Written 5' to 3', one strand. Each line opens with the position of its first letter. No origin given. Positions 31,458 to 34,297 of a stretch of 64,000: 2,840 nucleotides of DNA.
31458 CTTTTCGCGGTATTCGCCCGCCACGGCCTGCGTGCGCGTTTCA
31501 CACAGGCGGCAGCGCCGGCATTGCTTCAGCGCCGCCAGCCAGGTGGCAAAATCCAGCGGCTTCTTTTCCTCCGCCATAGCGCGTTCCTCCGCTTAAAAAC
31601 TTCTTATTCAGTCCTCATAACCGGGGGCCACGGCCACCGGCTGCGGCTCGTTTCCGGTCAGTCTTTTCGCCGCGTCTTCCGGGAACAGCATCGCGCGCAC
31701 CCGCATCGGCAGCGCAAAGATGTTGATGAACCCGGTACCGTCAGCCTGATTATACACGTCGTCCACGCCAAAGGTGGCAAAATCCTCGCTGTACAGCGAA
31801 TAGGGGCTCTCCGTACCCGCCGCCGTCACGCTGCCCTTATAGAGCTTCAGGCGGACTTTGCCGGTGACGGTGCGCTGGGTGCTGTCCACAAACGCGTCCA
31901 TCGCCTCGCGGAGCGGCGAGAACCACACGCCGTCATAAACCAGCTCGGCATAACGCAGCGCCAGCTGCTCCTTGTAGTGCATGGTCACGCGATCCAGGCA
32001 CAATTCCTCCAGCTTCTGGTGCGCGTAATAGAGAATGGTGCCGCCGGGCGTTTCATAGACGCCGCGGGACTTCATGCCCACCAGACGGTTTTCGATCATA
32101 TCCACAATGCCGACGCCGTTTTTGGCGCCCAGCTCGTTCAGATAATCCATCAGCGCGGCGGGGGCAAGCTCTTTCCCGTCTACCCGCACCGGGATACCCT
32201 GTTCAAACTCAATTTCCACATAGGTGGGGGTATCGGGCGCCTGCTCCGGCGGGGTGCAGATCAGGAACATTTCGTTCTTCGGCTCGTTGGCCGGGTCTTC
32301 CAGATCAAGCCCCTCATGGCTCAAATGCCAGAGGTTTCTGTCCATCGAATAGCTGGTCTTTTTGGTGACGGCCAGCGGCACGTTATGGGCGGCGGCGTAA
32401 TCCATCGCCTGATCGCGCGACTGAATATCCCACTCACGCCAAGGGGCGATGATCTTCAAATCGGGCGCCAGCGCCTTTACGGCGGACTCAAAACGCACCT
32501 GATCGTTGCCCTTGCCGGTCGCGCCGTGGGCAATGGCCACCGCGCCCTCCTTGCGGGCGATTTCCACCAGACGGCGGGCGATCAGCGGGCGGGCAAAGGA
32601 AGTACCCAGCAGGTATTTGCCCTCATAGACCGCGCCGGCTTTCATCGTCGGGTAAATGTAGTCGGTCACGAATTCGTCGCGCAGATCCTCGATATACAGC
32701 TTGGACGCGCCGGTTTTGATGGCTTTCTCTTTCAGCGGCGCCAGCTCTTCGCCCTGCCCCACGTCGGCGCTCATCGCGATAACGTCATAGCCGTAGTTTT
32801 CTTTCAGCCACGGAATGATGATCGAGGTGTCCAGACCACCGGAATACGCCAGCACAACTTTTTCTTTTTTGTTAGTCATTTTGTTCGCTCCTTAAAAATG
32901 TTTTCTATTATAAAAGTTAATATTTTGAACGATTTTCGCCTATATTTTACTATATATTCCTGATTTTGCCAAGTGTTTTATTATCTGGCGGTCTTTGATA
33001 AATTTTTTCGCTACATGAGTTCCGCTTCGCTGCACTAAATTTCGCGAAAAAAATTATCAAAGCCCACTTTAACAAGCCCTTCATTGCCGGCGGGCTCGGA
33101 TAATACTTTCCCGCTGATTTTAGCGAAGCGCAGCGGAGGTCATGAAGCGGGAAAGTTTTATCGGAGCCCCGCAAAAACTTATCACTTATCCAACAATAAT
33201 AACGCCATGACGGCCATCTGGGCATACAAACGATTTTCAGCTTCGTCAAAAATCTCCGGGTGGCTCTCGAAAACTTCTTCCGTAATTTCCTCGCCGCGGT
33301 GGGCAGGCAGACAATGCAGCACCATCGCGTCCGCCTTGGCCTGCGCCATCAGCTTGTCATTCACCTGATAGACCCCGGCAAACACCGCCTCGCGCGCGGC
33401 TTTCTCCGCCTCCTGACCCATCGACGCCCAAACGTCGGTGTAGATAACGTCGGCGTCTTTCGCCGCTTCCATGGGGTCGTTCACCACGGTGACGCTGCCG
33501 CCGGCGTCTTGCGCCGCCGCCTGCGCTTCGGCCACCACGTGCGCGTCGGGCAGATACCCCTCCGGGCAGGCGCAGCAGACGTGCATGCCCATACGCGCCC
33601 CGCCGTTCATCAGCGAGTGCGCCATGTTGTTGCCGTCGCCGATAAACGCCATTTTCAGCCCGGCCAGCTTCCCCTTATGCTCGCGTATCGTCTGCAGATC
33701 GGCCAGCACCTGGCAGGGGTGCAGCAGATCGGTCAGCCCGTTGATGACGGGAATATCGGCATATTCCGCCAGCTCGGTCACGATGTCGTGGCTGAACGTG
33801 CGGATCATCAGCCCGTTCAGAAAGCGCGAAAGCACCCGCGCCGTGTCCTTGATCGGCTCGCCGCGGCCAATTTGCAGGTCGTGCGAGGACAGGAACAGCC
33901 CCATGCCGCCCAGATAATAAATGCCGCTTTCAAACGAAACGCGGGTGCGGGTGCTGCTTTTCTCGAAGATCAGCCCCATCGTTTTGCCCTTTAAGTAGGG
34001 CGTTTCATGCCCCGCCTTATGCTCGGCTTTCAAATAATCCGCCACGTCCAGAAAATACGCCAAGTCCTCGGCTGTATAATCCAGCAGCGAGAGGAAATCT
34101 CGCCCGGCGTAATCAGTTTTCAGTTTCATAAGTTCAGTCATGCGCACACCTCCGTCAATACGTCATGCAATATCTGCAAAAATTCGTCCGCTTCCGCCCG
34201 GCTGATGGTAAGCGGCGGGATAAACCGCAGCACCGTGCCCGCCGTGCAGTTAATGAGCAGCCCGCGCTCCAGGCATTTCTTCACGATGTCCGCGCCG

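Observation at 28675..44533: A family of ~65-80 bp palindromic intergenic repeats (REP/MITE-like): nine clear copies plus a partial one, in four clusters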

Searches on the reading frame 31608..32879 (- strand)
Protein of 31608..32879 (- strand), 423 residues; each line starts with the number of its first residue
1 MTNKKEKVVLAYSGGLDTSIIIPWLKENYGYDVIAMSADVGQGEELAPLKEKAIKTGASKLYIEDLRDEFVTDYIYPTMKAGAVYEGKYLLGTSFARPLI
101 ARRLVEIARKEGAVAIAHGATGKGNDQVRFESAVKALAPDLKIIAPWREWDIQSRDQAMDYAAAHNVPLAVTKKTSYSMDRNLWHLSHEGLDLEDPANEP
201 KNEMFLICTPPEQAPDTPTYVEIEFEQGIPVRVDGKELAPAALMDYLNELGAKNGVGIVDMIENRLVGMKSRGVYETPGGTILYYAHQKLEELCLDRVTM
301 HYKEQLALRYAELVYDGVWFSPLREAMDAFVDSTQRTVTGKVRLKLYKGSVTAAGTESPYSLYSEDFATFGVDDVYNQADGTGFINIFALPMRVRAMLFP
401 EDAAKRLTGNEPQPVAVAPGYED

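Call 15: search_protein_families(library=ncbifam, proteins=[window:31608-32879:-], max_evalue=0.00001)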
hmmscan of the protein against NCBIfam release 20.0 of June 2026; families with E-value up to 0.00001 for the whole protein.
window:31608-32879:- (423 aa): 6 families
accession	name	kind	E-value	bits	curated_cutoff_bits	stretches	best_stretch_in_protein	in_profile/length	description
NF001770.0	PRK00509.1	equivalog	1.8e-189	629.8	334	1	3-397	2-396/401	argininosuccinate synthase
TIGR00032.1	argG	equivalog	1.4e-146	488.8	268.2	1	7-395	1-389/394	argininosuccinate synthase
NF010392.0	PRK13820.1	equivalog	2.3e-131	438.5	512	1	5-395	2-388/395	argininosuccinate synthase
NF003385.0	PRK04527.1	equivalog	6.3e-72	242.4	603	1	5-389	3-386/401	argininosuccinate synthase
NF038212.1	argG_rel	exception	4e-53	180.6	425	1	2-366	11-371/381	argininosuccinate synthase-related protein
NF003779.0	PRK05370.1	equivalog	6.5e-47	160.4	657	1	5-366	11-385/448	argininosuccinate synthase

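Call 18: find_encoding_contigs(protein=window:31608-32879:-, flank=10000, max_places=10)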
Protein window:31608-32879:- (423 aa): no gene with exactly this product is on record in the collection.

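Call 19: find_homologous_proteins(query=window:31608-32879:-, max_evalue=1e-50)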
Query window:31608-32879:- (423 aa): 8000 proteins with E <= 1e-50 among 8000 candidates; the best 120 are listed.
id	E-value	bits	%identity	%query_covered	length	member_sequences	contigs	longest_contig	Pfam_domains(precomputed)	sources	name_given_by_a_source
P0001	7.3e-284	959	100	100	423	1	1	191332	PF00764.26,PF20979.3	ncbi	-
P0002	6.5e-280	946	99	100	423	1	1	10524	PF00764.26,PF20979.3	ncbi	-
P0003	1.7e-279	945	98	100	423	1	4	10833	PF00764.26,PF20979.3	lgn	-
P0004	6.4e-279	943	98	100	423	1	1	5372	PF00764.26,PF20979.3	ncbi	-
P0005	8.8e-279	942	98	100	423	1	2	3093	PF00764.26,PF20979.3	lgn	-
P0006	9.1e-279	942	98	100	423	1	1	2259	PF00764.26,PF20979.3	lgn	-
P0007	1.4e-277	938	97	100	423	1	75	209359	PF00764.26,PF20979.3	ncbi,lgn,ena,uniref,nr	ncbi:MAG TPA: argininosuccinate synthase [Candidatus Avidehalobacter gallistercoris]|uniref:Arginino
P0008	2.7e-277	937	97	100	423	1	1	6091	PF00764.26,PF20979.3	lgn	-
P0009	5.0e-277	937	97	100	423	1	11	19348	PF00764.26,PF20979.3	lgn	-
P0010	6.7e-277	936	97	100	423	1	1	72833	PF00764.26,PF20979.3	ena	-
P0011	7.0e-277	936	97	100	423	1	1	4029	PF00764.26,PF20979.3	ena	-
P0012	5.8e-275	930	96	100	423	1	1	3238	PF00764.26,PF20979.3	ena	-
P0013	7.7e-268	906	94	100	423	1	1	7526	PF00764.26,PF20979.3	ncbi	-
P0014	1.9e-264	895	93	99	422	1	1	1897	PF00764.26,PF20979.3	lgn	-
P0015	5.4e-264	894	93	99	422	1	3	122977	PF00764.26,PF20979.3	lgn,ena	-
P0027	1.1e-249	847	87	100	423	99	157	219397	PF00764.26,PF20979.3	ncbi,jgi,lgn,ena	jgi:argininosuccinate synthase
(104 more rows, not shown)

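Call 20: find_encoding_contigs(protein=P0001, flank=10000, max_places=3)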
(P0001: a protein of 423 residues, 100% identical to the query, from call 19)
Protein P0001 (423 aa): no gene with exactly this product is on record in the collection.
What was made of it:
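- On REP (repetitive extragenic palindrome): Only 64 kb of the genome is available, and look-ups of the source contig failed (calls 18, 20).
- Tried and rejected: Exact look-ups of the window ArgG and of P0001 failed (calls 18, 20), so a genome-wide count was impossible.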

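Call 21: find_encoding_contigs(protein=P0007, flank=10000, max_places=6)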
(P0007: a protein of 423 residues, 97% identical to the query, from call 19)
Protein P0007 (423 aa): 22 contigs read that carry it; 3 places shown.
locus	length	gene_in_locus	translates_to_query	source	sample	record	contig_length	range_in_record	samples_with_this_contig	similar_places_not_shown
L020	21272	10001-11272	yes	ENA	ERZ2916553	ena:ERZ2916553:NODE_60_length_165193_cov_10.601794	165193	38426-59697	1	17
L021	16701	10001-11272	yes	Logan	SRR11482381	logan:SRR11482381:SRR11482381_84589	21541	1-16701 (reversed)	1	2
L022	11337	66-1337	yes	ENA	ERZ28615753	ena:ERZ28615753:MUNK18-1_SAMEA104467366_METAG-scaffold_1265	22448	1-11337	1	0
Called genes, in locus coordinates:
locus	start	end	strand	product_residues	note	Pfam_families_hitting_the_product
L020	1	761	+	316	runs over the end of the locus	PF03419:Peptidase_U4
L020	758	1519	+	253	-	PF04542:Sigma70_r2, PF04545:Sigma70_r4, PF01381:HTH_3 (weak)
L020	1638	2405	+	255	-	PF04542:Sigma70_r2, PF04539:Sigma70_r3, PF08281:Sigma70_r4_2 (weak), PF04545:Sigma70_r4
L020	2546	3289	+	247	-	PF01520:Amidase_3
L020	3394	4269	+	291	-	PF04055:Radical_SAM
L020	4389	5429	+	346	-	PF01118:Semialdhyde_dh, PF22698:Semialdhyde_dhC_1, PF02774:Semialdhyde_dhC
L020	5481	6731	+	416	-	PF01960:ArgJ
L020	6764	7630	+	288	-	PF00696:AA_kinase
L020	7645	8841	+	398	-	PF00202:Aminotran_3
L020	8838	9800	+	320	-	PF02729:OTCace_N, PF00185:OTCace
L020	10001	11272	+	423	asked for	PF00764:Arginosuc_synth, PF20979:Arginosuc_syn_C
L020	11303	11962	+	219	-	PF03167:UDG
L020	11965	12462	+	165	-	PF01467:CTP_transf_like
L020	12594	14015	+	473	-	PF00682:HMGL-like, PF02436:PYC_OADA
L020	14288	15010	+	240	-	PF12847:Methyltransf_18, PF04816:TrmK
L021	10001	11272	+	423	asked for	PF00764:Arginosuc_synth, PF20979:Arginosuc_syn_C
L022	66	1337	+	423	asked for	PF00764:Arginosuc_synth, PF20979:Arginosuc_syn_C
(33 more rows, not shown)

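Call 29: find_encoding_contigs(protein=P0002, flank=10000, max_places=3)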
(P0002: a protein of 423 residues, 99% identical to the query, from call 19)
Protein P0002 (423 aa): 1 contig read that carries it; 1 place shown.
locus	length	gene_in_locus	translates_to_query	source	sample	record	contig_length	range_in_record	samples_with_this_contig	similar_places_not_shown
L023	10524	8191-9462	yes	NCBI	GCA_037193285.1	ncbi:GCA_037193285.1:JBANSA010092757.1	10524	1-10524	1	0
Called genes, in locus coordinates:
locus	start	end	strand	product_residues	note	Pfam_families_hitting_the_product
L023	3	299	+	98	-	?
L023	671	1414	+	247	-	PF01520:Amidase_3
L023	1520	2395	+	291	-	PF04055:Radical_SAM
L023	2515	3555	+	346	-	PF01118:Semialdhyde_dh, PF22698:Semialdhyde_dhC_1, PF02774:Semialdhyde_dhC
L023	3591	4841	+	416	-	PF01960:ArgJ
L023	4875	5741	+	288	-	PF00696:AA_kinase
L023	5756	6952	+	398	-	PF00202:Aminotran_3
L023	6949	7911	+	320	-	PF02729:OTCace_N, PF00185:OTCace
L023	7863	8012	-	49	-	-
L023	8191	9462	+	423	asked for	PF00764:Arginosuc_synth, PF20979:Arginosuc_syn_C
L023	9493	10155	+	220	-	PF03167:UDG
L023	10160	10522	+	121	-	?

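Call 30: find_encoding_contigs(protein=P0015, flank=10000, max_places=3)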
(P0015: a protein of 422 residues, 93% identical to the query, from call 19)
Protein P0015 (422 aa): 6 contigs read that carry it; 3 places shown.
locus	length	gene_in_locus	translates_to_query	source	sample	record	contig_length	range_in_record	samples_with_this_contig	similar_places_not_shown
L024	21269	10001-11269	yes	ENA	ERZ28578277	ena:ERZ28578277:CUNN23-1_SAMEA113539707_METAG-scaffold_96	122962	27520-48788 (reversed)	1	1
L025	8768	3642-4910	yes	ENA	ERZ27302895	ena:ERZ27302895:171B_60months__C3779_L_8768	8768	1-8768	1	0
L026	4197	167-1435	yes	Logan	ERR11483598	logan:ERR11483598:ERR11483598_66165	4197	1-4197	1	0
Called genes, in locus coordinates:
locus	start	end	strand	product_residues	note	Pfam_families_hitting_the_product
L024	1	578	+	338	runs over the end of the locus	PF03419:Peptidase_U4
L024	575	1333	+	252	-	PF04542:Sigma70_r2, PF04545:Sigma70_r4, PF01381:HTH_3 (weak)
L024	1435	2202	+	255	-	PF04542:Sigma70_r2, PF04539:Sigma70_r3, PF08281:Sigma70_r4_2 (faint), PF04545:Sigma70_r4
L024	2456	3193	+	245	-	PF01520:Amidase_3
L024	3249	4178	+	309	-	PF04055:Radical_SAM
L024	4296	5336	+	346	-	PF01118:Semialdhyde_dh, PF22698:Semialdhyde_dhC_1, PF02774:Semialdhyde_dhC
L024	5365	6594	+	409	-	PF01960:ArgJ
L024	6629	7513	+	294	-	PF00696:AA_kinase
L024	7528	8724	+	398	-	PF00202:Aminotran_3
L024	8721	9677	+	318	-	PF02729:OTCace_N, PF00185:OTCace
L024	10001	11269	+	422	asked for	PF00764:Arginosuc_synth, PF20979:Arginosuc_syn_C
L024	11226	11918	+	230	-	PF03167:UDG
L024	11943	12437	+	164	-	PF01467:CTP_transf_like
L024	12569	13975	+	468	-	PF00682:HMGL-like, PF02436:PYC_OADA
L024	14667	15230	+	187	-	-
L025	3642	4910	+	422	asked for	PF00764:Arginosuc_synth, PF20979:Arginosuc_syn_C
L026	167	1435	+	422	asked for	PF00764:Arginosuc_synth, PF20979:Arginosuc_syn_C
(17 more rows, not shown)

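Call 31: find_encoding_contigs(protein=P0027, flank=10000, max_places=4)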
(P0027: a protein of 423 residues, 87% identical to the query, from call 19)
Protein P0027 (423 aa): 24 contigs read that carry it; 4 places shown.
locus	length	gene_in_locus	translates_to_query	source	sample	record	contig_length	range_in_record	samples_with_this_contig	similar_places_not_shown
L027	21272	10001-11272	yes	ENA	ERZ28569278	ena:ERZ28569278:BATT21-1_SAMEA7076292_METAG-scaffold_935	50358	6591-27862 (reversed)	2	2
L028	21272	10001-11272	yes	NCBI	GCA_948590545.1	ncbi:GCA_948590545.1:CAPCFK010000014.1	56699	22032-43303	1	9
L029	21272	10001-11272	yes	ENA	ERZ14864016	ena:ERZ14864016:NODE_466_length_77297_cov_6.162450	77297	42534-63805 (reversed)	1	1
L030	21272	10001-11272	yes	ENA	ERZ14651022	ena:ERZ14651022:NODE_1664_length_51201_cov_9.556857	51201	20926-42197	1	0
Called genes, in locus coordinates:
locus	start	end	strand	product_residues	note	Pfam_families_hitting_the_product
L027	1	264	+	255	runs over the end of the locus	PF04542:Sigma70_r2, PF04539:Sigma70_r3 (weak), PF08281:Sigma70_r4_2 (weak), PF04545:Sigma70_r4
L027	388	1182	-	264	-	PF01925:TauE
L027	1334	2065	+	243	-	PF01520:Amidase_3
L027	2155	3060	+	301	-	-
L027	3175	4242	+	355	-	PF01118:Semialdhyde_dh, PF22698:Semialdhyde_dhC_1, PF02774:Semialdhyde_dhC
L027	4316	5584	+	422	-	PF01960:ArgJ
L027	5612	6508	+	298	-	PF00696:AA_kinase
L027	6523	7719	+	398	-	PF00202:Aminotran_3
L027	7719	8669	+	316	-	PF02729:OTCace_N, PF00185:OTCace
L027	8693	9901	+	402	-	-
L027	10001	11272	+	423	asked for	PF00764:Arginosuc_synth, PF20979:Arginosuc_syn_C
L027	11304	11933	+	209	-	PF03167:UDG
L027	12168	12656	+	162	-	PF01467:CTP_transf_like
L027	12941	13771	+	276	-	PF00702:Hydrolase, PF13344:Hydrolase_6, PF13419:HAD_2 (weak), PF13242:Hydrolase_like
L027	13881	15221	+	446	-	PF00682:HMGL-like, PF02436:PYC_OADA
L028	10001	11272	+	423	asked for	PF00764:Arginosuc_synth, PF20979:Arginosuc_syn_C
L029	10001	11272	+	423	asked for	PF00764:Arginosuc_synth, PF20979:Arginosuc_syn_C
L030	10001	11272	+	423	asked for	PF00764:Arginosuc_synth, PF20979:Arginosuc_syn_C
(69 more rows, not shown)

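Call 38: find_encoding_contigs(protein=P0003, flank=10000, max_places=6)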
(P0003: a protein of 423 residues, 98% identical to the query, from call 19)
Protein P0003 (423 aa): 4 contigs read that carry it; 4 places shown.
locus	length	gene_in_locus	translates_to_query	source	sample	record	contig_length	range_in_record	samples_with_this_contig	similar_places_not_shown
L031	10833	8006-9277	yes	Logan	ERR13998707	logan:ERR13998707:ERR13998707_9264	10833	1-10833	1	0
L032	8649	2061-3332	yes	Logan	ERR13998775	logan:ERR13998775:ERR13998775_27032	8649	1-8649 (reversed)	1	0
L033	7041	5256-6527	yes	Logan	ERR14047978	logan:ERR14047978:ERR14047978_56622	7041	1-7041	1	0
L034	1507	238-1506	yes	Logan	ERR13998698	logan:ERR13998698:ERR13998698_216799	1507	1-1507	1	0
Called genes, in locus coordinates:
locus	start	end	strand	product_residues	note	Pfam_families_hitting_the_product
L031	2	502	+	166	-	?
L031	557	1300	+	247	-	PF01520:Amidase_3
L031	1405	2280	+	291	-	PF04055:Radical_SAM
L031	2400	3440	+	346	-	PF01118:Semialdhyde_dh, PF22698:Semialdhyde_dhC_1, PF02774:Semialdhyde_dhC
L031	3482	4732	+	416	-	PF01960:ArgJ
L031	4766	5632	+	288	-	PF00696:AA_kinase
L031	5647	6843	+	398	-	PF00202:Aminotran_3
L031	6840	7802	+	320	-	PF02729:OTCace_N, PF00185:OTCace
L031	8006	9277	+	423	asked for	PF00764:Arginosuc_synth, PF20979:Arginosuc_syn_C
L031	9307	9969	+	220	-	PF03167:UDG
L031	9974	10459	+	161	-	PF01467:CTP_transf_like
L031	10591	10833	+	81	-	?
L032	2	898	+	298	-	?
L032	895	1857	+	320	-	PF02729:OTCace_N, PF00185:OTCace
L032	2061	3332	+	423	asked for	PF00764:Arginosuc_synth, PF20979:Arginosuc_syn_C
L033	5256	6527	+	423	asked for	PF00764:Arginosuc_synth, PF20979:Arginosuc_syn_C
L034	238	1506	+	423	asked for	PF00764:Arginosuc_synth, PF20979:Arginosuc_syn_C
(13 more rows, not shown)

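Call 73: find_encoding_contigs(protein=P0004, flank=10000, max_places=3)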
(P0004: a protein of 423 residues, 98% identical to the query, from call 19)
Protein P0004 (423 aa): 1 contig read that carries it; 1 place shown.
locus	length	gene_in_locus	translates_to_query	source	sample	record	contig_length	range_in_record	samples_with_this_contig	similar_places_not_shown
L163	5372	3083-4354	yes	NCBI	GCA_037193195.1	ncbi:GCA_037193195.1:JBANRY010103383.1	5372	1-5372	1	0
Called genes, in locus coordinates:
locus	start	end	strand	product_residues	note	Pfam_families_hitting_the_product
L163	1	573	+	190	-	?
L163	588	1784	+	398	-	PF00202:Aminotran_3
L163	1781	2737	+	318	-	PF02729:OTCace_N, PF00185:OTCace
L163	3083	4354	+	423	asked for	PF00764:Arginosuc_synth, PF20979:Arginosuc_syn_C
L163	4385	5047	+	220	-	PF03167:UDG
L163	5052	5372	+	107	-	?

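Call 74: find_encoding_contigs(protein=P0010, flank=10000, max_places=3)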
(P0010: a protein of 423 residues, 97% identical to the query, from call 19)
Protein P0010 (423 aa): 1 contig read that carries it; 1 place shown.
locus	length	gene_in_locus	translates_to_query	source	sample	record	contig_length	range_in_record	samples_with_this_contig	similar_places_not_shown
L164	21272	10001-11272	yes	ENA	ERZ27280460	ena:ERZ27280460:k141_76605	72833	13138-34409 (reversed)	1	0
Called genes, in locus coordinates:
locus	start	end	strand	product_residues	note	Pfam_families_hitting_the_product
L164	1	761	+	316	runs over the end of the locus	PF03419:Peptidase_U4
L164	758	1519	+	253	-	PF04542:Sigma70_r2, PF04545:Sigma70_r4, PF01381:HTH_3 (weak)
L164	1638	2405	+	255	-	PF04542:Sigma70_r2, PF04539:Sigma70_r3, PF08281:Sigma70_r4_2 (weak), PF04545:Sigma70_r4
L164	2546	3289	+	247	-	PF01520:Amidase_3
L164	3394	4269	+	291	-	PF04055:Radical_SAM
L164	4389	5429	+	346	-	PF01118:Semialdhyde_dh, PF22698:Semialdhyde_dhC_1, PF02774:Semialdhyde_dhC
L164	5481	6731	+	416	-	PF01960:ArgJ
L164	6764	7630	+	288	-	PF00696:AA_kinase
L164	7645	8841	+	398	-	PF00202:Aminotran_3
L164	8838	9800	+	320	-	PF02729:OTCace_N, PF00185:OTCace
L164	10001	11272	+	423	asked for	PF00764:Arginosuc_synth, PF20979:Arginosuc_syn_C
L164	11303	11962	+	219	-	PF03167:UDG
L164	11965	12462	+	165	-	PF01467:CTP_transf_like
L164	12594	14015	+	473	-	PF00682:HMGL-like, PF02436:PYC_OADA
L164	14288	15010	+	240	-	PF12847:Methyltransf_18, PF04816:TrmK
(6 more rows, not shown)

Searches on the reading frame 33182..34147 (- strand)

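Call 15: search_protein_families(library=ncbifam, proteins=[window:33182-34147:-], max_evalue=0.00001)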
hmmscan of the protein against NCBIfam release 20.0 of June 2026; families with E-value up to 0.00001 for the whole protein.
window:33182-34147:- (321 aa): 16 families
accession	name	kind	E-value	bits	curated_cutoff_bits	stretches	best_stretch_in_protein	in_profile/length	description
NF001986.0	PRK00779.1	subfamily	1.3e-128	428.5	306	1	14-318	4-304/307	ornithine carbamoyltransferase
TIGR00658.1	orni_carb_tr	equivalog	5.5e-127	423.1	280.85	1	16-318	1-303/304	ornithine carbamoyltransferase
TIGR04384.1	putr_carbamoyl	exception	8.6e-93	311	500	1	17-318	1-307/330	putrescine carbamoyltransferase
NF011380.0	PRK14805.1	equivalog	3.8e-90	302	421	1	17-318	3-300/302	ornithine carbamoyltransferase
NF003286.0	PRK04284.1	subfamily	2e-86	290.1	515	1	13-284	4-278/332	ornithine carbamoyltransferase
NF009213.0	PRK12562.1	subfamily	1.1e-73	248.5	559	1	14-287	5-282/334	ornithine carbamoyltransferase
NF002470.0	PRK01713.1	equivalog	5.3e-69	233.2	545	1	15-284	7-279/334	ornithine carbamoyltransferase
NF003384.0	PRK04523.1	equivalog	4e-48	164.2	288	1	16-318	4-333/336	N-acetylornithine carbamoyltransferase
NF002032.1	PRK00856.1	equivalog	2.6e-45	154.9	263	1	16-317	1-296/297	aspartate carbamoyltransferase catalytic subunit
NF011379.0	PRK14804.1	equivalog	4.4e-45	154.1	373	1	18-318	9-309/311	ornithine carbamoyltransferase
TIGR00670.1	asp_carb_tr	equivalog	4.3e-42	144.3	236.95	1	16-318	1-303/304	aspartate carbamoyltransferase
NF006046.0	PRK08192.1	equivalog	8.1e-28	97.6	512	1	11-318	2-317/339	aspartate carbamoyltransferase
NF005538.0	PRK07200.1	equivalog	5.9e-27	94.7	453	1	4-271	9-305/396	knotted carbamoyltransferase YgeW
TIGR03316.1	ygeW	equivalog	1.5e-24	86.6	500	1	8-270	10-301/391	knotted carbamoyltransferase YgeW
NF008853.0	PRK11891.1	equivalog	2.1e-24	85.9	560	1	16-318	89-398/430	aspartate carbamoyltransferase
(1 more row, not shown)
